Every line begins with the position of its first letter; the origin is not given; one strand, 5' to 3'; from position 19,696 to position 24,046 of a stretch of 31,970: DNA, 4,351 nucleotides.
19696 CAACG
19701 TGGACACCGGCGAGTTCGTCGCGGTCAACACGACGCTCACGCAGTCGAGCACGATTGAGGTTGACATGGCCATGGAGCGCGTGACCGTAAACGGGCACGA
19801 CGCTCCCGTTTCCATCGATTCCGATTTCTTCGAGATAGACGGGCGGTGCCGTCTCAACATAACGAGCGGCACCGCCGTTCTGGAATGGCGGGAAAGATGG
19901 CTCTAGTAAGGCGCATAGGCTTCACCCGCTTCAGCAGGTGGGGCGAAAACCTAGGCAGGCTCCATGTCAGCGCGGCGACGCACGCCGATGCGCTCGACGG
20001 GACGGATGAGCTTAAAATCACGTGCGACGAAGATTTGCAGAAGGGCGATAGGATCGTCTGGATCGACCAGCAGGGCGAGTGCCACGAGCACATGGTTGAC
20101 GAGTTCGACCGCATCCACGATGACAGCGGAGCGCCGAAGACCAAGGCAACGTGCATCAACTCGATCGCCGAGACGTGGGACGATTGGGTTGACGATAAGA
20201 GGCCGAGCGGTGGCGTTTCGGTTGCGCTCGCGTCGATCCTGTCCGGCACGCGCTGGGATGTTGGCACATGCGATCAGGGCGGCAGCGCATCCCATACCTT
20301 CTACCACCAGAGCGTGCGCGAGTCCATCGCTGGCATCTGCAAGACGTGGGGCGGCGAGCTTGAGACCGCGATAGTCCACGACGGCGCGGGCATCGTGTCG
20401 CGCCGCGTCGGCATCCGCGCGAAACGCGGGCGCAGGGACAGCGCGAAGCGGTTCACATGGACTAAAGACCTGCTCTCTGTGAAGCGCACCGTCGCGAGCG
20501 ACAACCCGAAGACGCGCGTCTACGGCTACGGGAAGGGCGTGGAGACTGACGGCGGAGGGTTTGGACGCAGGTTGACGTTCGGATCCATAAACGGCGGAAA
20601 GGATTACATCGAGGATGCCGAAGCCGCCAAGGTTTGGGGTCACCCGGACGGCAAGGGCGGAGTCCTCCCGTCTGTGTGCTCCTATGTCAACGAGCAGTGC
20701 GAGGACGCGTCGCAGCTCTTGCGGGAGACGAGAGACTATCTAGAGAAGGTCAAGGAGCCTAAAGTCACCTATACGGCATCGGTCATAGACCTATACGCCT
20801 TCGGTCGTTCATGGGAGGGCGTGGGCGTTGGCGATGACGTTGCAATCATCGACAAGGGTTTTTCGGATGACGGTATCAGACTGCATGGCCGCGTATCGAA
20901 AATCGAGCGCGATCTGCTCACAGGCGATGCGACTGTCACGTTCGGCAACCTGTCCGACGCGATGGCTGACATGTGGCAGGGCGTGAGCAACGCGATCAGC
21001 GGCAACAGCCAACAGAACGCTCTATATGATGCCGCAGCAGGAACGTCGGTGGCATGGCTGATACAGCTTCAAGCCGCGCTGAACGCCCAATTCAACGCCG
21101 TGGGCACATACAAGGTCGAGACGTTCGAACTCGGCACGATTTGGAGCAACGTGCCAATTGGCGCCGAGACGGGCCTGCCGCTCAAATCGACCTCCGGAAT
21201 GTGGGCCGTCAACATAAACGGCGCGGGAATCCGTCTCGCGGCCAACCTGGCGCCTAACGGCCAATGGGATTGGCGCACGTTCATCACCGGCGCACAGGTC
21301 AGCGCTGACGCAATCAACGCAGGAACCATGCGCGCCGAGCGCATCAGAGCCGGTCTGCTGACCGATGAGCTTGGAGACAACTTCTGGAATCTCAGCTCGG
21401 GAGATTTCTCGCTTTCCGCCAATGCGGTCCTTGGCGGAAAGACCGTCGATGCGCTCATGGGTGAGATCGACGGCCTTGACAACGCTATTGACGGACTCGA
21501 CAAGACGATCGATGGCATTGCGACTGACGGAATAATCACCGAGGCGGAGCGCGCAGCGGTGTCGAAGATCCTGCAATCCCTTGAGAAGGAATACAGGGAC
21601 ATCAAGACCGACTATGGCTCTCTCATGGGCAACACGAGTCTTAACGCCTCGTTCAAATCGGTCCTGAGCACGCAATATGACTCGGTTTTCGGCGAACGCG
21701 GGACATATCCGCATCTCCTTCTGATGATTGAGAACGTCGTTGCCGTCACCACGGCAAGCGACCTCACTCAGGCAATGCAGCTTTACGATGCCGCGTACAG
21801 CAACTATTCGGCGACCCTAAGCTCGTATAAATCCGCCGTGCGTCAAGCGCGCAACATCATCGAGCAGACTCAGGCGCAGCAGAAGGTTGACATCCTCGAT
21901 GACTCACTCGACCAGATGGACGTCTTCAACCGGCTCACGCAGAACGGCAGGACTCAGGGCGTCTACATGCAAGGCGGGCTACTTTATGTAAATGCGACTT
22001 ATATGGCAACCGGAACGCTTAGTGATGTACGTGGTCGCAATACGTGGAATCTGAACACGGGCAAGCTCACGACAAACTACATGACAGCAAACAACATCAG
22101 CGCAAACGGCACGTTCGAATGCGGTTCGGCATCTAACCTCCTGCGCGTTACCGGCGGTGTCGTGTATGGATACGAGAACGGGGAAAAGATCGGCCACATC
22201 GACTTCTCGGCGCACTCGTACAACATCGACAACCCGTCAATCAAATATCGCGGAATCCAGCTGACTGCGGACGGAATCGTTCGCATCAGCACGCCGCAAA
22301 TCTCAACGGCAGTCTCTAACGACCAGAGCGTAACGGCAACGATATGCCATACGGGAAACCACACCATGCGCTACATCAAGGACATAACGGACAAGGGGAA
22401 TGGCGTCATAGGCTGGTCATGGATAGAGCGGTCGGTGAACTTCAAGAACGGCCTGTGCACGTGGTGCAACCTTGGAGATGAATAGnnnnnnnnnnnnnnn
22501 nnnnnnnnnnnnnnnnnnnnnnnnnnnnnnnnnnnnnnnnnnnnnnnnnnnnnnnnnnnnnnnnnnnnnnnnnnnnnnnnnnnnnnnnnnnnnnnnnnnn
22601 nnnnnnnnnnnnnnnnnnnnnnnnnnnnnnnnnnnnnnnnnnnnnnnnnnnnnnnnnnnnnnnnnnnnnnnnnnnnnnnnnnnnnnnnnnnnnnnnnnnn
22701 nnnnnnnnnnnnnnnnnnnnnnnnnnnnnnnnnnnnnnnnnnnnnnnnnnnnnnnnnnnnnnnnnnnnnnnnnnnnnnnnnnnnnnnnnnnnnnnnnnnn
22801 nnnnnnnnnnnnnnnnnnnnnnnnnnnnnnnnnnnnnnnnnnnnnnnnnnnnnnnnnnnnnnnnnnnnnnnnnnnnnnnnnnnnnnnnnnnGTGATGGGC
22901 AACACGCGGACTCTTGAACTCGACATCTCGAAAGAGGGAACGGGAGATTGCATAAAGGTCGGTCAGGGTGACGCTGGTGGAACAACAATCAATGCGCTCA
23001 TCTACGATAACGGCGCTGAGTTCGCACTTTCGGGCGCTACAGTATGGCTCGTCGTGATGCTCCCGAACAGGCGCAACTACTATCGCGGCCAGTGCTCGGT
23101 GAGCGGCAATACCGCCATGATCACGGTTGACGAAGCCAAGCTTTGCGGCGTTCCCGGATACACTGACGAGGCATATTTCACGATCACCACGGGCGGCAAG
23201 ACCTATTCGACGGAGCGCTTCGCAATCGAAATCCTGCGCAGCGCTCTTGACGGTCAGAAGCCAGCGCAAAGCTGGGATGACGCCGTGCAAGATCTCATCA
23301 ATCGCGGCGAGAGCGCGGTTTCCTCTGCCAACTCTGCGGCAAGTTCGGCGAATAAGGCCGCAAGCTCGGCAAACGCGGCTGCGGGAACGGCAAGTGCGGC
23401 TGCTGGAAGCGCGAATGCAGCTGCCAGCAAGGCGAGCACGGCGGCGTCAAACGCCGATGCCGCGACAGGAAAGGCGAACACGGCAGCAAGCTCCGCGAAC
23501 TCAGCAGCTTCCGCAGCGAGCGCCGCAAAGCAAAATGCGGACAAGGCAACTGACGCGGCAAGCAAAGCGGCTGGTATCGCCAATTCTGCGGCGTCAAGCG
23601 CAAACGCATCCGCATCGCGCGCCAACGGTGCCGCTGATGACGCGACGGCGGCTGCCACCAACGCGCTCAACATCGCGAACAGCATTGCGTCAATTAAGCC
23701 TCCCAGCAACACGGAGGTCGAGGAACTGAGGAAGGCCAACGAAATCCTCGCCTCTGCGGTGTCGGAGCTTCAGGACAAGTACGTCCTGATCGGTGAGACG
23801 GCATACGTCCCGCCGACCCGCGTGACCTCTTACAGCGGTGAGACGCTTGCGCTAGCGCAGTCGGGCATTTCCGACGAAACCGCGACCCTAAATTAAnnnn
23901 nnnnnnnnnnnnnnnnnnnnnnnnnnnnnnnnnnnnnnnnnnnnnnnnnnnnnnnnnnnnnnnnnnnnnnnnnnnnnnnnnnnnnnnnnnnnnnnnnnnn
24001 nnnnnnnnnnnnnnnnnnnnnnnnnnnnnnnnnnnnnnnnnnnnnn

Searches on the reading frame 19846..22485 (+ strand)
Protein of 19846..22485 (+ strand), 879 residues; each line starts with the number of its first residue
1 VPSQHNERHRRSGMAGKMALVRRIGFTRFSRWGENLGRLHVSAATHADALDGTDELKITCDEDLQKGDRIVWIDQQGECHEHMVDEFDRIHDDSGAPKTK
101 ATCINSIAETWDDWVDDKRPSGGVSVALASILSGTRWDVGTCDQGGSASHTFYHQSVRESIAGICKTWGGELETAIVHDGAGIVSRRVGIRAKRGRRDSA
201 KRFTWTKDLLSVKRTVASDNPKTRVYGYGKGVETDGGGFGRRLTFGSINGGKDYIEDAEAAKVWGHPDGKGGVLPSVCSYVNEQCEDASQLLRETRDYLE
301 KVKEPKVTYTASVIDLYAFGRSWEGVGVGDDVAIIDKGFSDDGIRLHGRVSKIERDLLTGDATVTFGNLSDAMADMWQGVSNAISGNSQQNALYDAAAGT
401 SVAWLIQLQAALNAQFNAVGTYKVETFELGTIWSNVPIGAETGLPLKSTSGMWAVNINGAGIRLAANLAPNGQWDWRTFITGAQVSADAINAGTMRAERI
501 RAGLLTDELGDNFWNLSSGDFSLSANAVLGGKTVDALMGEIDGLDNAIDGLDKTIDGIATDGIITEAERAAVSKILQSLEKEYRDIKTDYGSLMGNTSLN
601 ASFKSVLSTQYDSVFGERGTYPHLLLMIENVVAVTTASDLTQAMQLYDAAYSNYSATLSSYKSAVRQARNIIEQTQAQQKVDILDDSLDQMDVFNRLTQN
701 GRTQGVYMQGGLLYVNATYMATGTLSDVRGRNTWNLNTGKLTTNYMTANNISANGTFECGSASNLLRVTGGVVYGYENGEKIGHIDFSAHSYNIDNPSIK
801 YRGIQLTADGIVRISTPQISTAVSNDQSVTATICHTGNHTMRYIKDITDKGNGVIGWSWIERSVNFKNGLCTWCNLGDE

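Call 10: search_protein_families(library=phrogs, proteins=[window:19846-22485:+], max_evalue=0.001)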
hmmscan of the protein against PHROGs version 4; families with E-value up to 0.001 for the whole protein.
window:19846-22485:+ (879 aa): 14 families
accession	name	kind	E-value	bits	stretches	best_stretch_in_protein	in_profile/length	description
phrog_12312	-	head and packaging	3.1e-89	301.3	1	41-541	19-482/784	virion structural protein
phrog_19445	-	head and packaging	4.5e-29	102.1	1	68-354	62-367/1114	tail tip protein Tal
phrog_27577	-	tail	5.9e-20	71.4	1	124-500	112-495/1795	tail protein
phrog_1775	-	head and packaging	3.5e-18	65.6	1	130-340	122-325/1609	minor head protein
phrog_3475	-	tail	4.6e-18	65.8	1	125-358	502-704/841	minor tail protein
phrog_5555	-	tail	3e-16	59.9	1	161-686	159-624/788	tail protein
phrog_13289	-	tail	7.3e-16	58.5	1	669-731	637-698/938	tail protein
phrog_3558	-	tail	6.4e-13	49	1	205-375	217-381/1047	tail protein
phrog_20449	-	unknown function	5e-12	46.1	1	103-363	81-353/663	-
phrog_12329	-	head and packaging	1.3e-10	41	1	128-396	112-376/833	virion structural protein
phrog_22322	-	tail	9.4e-10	38.6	1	126-355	115-328/562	tail protein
phrog_4311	-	head and packaging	1.3e-07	31.5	1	202-375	186-346/651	minor head protein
phrog_2204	-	other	5.3e-06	26.2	1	535-680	457-599/764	glycerophosphoryl diester phosphodiesterase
phrog_16381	-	unknown function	8.5e-06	23.9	1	557-675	1111-1224/2681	-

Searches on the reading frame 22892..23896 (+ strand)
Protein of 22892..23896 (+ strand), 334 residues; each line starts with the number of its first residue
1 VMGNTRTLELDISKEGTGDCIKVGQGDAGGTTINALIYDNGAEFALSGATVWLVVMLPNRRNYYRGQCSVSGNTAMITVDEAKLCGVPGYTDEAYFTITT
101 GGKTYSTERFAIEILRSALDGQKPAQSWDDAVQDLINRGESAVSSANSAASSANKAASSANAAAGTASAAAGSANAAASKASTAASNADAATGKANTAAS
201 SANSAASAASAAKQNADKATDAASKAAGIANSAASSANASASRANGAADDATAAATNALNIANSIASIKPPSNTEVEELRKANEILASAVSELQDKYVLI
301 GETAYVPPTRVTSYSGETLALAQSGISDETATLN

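Call 5: search_protein_families(library=pfam, proteins=[window:22892-23896:+], max_evalue=0.1)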
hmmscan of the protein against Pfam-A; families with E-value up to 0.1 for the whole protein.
window:22892-23896:+ (334 aa): 1 family
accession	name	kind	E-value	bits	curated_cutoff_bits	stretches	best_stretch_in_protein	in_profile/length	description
PF10651.15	BppU_N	-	4.9e-05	23.5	23.1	1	7-136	4-137/142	BppU N-terminal domain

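Call 10: search_protein_families(library=phrogs, proteins=[window:22892-23896:+], max_evalue=0.001)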
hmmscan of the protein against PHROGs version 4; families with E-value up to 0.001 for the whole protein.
window:22892-23896:+ (334 aa): 3 families
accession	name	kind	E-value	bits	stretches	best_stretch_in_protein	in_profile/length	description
phrog_19280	-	unknown function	1.4e-14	54.7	2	160-266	137-243/623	-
phrog_3279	-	tail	1.7e-07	32.1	1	139-280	145-283/396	tail fiber protein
phrog_3639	-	tail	8.4e-05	22.9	1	4-247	6-273/474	minor tail protein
